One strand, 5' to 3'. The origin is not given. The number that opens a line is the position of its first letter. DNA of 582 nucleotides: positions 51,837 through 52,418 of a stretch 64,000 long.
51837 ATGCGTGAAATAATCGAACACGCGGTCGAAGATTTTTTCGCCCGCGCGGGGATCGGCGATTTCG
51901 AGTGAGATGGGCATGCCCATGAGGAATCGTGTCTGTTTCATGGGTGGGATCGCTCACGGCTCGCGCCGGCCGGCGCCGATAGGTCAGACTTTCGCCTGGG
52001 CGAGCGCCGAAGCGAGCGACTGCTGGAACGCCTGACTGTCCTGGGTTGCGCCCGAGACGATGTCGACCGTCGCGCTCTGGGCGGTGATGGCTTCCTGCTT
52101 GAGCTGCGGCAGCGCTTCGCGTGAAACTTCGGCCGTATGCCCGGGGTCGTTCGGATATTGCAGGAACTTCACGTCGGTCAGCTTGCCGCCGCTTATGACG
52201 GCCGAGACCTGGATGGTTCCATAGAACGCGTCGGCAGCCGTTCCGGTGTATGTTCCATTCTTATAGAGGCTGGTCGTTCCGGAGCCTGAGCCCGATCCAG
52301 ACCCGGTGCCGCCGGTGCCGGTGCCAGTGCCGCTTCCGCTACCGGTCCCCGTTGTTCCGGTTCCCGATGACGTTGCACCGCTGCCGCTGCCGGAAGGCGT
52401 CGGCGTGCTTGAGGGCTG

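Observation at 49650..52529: ApbE-centred flavinylation / extracytoplasmic electron-transfer module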

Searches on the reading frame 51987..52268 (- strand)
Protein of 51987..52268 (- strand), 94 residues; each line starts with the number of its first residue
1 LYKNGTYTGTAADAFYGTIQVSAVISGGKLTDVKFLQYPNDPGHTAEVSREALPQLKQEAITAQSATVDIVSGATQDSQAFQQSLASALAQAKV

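Call 66: search_solved_structures(query=A3, max_evalue=1, show_alignments=2)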
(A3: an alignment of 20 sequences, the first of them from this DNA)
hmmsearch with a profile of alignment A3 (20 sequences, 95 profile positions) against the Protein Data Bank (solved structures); distinct sequences matched with E-value up to 1: 34.
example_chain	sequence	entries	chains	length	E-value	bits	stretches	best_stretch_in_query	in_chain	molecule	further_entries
8p2a_A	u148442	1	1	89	2.9e-21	78.5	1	8-93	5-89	FMN-binding domain-containing protein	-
6s9o_A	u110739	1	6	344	2e-15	59.9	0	16-47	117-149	designed Armadillo repeat protein with internal Lock1 fused to target peptide KRKRKLKFKR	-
6sa8_A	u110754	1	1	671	2.3e-15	59.6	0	16-44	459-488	ring-like DARPin-Armadillo fusion H83_D01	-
6s9p_A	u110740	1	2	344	4e-15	58.9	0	15-43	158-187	internal Lock2 fused to target peptide KRKAKITWKR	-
5mfd_A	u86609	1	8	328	5.5e-15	58.4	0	16-43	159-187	YIIIM''6AII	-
5mfl_A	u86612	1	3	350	6.7e-15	58.1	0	15-43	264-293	(KR)5_GS10_YIIIM6AII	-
5mfm_A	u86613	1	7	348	7.3e-15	58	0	15-43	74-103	YIIIM6AII_GS11_(KR)5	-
5mfm_C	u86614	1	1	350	7.6e-15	58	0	15-43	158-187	Importin subunit alpha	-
6sa7_A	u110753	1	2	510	1.2e-13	54.1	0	16-43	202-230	DARPin-Armadillo fusion C8long83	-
6s9l_A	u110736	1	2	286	1.8e-13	53.6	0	16-47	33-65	KR4KLSF Lock1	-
6s9m_A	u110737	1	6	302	5.1e-13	52.1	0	15-43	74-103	Lock2_KRKRKAKITW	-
6s9n_A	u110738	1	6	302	5.1e-13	52.1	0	15-43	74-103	Lock2_KRKRKAKLSF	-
5aei_A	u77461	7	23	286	5.8e-13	51.9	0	15-43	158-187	DESIGNED ARMADILLO REPEAT PROTEIN YIIIM5AII | YIIIM5AII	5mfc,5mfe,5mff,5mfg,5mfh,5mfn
4v3o_A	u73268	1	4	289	9.7e-13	51.2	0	16-43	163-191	YIII_M5_AII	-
4pls_A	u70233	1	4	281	1.4e-12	50.7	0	15-43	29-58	Arm00010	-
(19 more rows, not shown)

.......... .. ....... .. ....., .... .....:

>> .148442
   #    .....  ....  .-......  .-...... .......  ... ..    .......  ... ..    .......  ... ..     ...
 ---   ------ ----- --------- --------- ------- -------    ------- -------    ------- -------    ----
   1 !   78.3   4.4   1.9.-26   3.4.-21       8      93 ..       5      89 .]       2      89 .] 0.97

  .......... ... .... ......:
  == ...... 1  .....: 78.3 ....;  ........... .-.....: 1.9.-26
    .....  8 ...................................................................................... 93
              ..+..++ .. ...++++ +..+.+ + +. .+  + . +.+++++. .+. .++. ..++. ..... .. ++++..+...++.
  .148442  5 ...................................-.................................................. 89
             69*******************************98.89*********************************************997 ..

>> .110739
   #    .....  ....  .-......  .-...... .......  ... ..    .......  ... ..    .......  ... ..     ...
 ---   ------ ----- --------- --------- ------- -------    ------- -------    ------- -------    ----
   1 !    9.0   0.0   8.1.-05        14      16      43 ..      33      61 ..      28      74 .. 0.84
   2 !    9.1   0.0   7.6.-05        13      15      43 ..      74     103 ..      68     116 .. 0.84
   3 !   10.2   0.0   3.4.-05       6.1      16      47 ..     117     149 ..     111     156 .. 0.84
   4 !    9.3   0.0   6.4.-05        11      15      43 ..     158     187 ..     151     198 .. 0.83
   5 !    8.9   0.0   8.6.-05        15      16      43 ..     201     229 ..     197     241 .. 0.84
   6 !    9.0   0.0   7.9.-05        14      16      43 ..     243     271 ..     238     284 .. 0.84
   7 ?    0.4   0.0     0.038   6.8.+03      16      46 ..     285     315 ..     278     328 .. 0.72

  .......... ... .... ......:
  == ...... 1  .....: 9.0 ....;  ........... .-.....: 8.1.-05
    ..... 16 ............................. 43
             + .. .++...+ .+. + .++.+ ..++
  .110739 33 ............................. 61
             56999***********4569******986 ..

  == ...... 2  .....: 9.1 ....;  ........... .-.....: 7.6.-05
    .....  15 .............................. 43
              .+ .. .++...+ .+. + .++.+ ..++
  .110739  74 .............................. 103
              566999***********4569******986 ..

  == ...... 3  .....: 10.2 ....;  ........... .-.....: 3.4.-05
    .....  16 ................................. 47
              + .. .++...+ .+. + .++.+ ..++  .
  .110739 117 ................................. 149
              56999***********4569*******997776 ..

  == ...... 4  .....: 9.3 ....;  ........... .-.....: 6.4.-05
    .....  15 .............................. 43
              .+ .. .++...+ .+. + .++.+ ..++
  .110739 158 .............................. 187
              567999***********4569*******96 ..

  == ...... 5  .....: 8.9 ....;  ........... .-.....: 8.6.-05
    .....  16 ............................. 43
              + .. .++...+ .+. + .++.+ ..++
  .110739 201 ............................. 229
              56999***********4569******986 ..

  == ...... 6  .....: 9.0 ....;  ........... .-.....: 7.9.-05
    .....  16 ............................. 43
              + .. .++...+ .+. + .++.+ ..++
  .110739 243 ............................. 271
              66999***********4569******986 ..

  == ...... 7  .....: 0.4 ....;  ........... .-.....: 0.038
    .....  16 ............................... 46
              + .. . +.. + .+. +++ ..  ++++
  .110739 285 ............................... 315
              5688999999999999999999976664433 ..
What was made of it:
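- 51987..52238 (-): FMN_bind domain (residues about 98-181). Flavinylation motif D156-I-V-S-G-A-T162; predicted FMN-carrying Thr162, codon 52044-52046. The family profile matches the flavinylated domain SaFMN3-D2, PDB 8P2A, at E 2.9e-21 (call 66).
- Closest known: SaFMN3 multi-flavinylated protein of Streptomyces azureus. Same: It is the closest solved relative of the flavin domain (E 2.9e-21, aligned end to end, same DxxSGAT site, call 66).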
